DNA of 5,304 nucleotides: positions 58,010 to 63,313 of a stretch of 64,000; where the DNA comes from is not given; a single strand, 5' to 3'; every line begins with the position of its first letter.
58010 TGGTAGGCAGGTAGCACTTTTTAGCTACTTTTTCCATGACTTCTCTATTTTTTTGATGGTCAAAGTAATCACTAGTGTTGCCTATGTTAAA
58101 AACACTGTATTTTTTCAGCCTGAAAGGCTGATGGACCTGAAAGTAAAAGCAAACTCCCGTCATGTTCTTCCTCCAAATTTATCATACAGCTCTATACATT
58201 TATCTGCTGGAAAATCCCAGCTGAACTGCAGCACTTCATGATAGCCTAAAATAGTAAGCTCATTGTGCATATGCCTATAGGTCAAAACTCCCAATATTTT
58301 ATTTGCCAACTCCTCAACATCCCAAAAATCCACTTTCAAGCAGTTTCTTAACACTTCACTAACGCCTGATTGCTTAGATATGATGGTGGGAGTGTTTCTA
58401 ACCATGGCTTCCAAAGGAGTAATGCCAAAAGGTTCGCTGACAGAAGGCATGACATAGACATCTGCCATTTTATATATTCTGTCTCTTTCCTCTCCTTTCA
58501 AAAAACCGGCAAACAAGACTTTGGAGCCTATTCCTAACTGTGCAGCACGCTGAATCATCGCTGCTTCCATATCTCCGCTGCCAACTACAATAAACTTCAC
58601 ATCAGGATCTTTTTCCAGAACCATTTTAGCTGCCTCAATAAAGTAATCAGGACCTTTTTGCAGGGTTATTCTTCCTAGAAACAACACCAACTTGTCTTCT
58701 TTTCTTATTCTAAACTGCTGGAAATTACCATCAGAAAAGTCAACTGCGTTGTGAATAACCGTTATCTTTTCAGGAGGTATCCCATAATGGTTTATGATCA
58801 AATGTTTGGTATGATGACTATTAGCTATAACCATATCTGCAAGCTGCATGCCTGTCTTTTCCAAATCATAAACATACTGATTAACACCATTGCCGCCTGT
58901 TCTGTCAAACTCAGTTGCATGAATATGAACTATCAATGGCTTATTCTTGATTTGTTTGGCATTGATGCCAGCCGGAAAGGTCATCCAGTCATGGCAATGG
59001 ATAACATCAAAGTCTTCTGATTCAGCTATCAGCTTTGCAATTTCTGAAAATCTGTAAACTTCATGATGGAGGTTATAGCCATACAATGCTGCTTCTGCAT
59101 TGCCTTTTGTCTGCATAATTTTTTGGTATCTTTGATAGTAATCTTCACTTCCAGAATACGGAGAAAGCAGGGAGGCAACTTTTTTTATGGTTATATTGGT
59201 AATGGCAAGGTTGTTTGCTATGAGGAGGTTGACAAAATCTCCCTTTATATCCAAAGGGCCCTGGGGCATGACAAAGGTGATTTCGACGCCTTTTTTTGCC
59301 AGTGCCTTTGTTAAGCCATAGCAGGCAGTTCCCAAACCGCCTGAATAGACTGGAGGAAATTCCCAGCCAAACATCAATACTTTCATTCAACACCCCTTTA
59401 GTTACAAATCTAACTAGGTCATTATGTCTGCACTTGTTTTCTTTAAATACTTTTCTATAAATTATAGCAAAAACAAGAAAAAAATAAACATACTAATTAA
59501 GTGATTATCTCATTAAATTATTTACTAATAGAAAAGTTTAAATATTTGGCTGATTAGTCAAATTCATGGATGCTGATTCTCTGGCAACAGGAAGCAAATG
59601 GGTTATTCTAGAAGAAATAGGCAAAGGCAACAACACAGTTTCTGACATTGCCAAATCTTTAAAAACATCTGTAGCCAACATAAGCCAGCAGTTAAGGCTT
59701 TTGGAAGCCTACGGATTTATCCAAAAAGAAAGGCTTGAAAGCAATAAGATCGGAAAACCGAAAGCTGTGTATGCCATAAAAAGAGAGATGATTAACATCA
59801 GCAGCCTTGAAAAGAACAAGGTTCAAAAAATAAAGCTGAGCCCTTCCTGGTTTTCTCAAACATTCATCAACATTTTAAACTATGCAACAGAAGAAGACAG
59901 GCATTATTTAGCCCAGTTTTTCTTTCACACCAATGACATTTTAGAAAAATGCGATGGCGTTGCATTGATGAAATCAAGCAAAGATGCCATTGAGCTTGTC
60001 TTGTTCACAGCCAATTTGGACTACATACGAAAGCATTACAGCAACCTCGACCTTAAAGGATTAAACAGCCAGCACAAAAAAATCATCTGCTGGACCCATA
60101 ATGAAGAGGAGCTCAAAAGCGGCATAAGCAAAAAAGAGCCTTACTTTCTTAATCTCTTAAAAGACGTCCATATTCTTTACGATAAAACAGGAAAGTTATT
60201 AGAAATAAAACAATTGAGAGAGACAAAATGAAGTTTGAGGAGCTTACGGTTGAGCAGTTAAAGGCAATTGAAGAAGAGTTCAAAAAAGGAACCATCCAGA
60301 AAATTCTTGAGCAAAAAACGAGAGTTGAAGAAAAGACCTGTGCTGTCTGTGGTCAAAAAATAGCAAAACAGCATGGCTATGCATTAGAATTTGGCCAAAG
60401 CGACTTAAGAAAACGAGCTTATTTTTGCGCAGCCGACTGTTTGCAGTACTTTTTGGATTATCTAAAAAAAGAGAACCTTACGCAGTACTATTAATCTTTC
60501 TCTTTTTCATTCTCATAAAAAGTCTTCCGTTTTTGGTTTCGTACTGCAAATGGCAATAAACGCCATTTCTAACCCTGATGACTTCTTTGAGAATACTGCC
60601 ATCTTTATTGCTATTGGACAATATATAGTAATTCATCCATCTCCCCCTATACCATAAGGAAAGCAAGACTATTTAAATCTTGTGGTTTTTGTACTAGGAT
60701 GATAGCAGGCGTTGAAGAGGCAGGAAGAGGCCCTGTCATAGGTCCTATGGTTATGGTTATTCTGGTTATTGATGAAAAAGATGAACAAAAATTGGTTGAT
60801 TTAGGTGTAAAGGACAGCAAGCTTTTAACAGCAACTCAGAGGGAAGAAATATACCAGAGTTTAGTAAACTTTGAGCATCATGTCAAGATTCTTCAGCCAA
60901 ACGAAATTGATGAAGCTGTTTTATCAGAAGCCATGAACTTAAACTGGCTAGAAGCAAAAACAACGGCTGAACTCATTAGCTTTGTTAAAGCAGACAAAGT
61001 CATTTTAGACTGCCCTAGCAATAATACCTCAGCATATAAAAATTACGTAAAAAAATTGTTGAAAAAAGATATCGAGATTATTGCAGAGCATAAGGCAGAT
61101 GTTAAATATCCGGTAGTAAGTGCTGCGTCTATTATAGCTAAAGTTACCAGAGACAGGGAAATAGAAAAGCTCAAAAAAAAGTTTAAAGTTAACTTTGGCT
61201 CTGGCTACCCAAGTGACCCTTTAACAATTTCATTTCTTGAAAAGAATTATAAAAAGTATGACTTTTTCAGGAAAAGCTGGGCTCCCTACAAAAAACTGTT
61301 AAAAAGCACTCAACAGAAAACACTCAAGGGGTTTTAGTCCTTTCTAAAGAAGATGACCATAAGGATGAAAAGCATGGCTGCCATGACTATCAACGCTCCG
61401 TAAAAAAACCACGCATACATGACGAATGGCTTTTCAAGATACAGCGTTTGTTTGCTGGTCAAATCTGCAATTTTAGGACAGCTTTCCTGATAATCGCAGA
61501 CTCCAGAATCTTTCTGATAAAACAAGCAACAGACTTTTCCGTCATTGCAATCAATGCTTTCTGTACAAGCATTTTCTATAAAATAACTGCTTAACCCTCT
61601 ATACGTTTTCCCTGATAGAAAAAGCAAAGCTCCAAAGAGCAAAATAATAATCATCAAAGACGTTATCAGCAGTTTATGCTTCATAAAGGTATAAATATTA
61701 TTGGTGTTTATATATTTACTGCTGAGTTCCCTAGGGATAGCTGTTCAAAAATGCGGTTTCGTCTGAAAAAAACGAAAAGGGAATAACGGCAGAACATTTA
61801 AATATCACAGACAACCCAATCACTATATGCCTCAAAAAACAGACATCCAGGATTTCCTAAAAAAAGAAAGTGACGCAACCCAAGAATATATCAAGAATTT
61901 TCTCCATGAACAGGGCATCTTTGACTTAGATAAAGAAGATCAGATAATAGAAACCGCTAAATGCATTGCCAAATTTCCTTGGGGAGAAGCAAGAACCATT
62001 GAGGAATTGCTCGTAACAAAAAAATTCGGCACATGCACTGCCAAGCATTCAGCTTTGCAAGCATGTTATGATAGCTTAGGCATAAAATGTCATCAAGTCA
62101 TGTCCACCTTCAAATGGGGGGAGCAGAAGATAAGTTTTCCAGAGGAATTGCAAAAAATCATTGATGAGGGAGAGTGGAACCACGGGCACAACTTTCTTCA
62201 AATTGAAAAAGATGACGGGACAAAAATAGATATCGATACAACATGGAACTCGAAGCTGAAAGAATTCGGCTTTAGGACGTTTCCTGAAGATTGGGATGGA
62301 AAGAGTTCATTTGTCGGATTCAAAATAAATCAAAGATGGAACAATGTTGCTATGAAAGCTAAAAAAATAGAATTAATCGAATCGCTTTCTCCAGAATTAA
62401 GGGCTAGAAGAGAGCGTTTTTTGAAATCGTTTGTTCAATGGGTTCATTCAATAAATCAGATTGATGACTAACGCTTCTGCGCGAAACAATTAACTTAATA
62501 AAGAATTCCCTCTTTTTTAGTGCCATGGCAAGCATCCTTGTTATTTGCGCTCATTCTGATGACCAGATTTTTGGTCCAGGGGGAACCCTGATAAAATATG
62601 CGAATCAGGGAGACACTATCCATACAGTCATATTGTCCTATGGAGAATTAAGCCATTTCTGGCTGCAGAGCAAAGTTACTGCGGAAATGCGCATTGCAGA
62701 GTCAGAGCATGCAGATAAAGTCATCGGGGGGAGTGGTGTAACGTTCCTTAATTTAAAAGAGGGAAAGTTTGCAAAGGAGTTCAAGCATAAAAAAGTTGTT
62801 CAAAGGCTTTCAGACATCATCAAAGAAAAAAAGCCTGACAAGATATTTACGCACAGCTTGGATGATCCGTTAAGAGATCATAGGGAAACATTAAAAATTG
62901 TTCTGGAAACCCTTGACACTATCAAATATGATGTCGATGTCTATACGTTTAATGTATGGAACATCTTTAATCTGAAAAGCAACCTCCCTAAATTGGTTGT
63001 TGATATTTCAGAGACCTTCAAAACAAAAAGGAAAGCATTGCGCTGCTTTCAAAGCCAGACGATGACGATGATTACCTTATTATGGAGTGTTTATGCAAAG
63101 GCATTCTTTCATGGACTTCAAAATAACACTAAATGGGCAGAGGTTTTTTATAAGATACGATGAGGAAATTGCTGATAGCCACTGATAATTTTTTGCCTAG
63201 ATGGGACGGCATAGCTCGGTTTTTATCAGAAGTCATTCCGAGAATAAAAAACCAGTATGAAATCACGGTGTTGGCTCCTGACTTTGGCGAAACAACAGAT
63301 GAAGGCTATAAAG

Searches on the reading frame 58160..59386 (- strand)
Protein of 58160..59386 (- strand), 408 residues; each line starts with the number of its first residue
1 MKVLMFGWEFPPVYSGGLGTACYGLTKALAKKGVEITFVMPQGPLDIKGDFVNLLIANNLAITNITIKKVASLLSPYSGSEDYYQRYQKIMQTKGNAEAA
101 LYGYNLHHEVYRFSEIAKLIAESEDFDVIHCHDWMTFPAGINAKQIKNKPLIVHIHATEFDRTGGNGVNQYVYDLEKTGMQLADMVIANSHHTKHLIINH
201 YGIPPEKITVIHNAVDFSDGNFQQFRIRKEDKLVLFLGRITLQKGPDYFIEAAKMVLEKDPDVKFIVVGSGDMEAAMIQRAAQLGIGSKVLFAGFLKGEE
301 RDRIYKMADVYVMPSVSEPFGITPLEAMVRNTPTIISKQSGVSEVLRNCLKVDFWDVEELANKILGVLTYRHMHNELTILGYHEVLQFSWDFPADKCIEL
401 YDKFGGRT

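Call 65: search_protein_families(library=pfam, proteins=[window:58160-59386:-], max_evalue=0.00001)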
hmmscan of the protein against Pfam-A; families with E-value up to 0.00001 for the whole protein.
window:58160-59386:- (408 aa): 6 families
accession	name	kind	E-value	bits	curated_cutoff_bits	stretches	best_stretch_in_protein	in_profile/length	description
PF00534.26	Glycos_transf_1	-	9.3e-37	126.6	26.4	1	221-375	5-163/172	Glycosyl transferases group 1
PF13692.12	Glyco_trans_1_4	-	5.7e-29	101.6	27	1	232-368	2-140/142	Glycosyl transferases group 1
PF13439.12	Glyco_transf_4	-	2e-27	96.8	28.5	1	16-217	2-168/170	Glycosyltransferase Family 4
PF08323.17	Glyco_transf_5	-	3.1e-22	79.9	22.7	1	2-201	1-228/239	Starch synthase catalytic domain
PF13579.12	Glyco_trans_4_4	-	3.8e-17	63.5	29.7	1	16-213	1-157/158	Glycosyl transferase 4-like domain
PF20706.3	GT4-conflict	-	1.8e-16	60.5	26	1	206-351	172-325/385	Family 4 Glycosyltransferase in conflict systems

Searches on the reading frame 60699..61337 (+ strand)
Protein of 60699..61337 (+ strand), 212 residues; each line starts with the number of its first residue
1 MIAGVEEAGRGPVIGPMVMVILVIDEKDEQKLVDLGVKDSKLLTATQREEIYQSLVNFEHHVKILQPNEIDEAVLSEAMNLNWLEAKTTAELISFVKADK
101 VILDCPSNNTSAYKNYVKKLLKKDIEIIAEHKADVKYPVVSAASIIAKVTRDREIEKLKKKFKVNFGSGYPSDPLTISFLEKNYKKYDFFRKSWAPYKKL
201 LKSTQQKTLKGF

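Call 84: search_protein_families(library=pfam, proteins=[window:60699-61337:+], max_evalue=0.0001)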
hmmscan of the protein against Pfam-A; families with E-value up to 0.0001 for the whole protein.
window:60699-61337:+ (212 aa): 1 family
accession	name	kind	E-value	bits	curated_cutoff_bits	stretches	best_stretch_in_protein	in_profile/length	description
PF01351.25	RNase_HII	-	1.1e-45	156.5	25.8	1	3-195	1-197/199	Ribonuclease HII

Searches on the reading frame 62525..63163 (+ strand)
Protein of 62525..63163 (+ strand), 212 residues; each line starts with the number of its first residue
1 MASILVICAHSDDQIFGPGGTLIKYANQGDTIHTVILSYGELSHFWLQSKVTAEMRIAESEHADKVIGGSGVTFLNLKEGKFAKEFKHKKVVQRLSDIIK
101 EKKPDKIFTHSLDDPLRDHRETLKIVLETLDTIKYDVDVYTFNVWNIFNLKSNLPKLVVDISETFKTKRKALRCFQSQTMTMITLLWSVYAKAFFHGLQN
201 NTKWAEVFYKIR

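Call 84: search_protein_families(library=pfam, proteins=[window:62525-63163:+], max_evalue=0.0001)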
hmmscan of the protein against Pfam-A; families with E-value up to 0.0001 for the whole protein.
window:62525-63163:+ (212 aa): 1 family
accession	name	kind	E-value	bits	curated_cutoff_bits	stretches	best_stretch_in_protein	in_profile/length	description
PF02585.22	PIG-L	-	8.7e-22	78.4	28.2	1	5-128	1-127/129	GlcNAc-PI de-N-acetylase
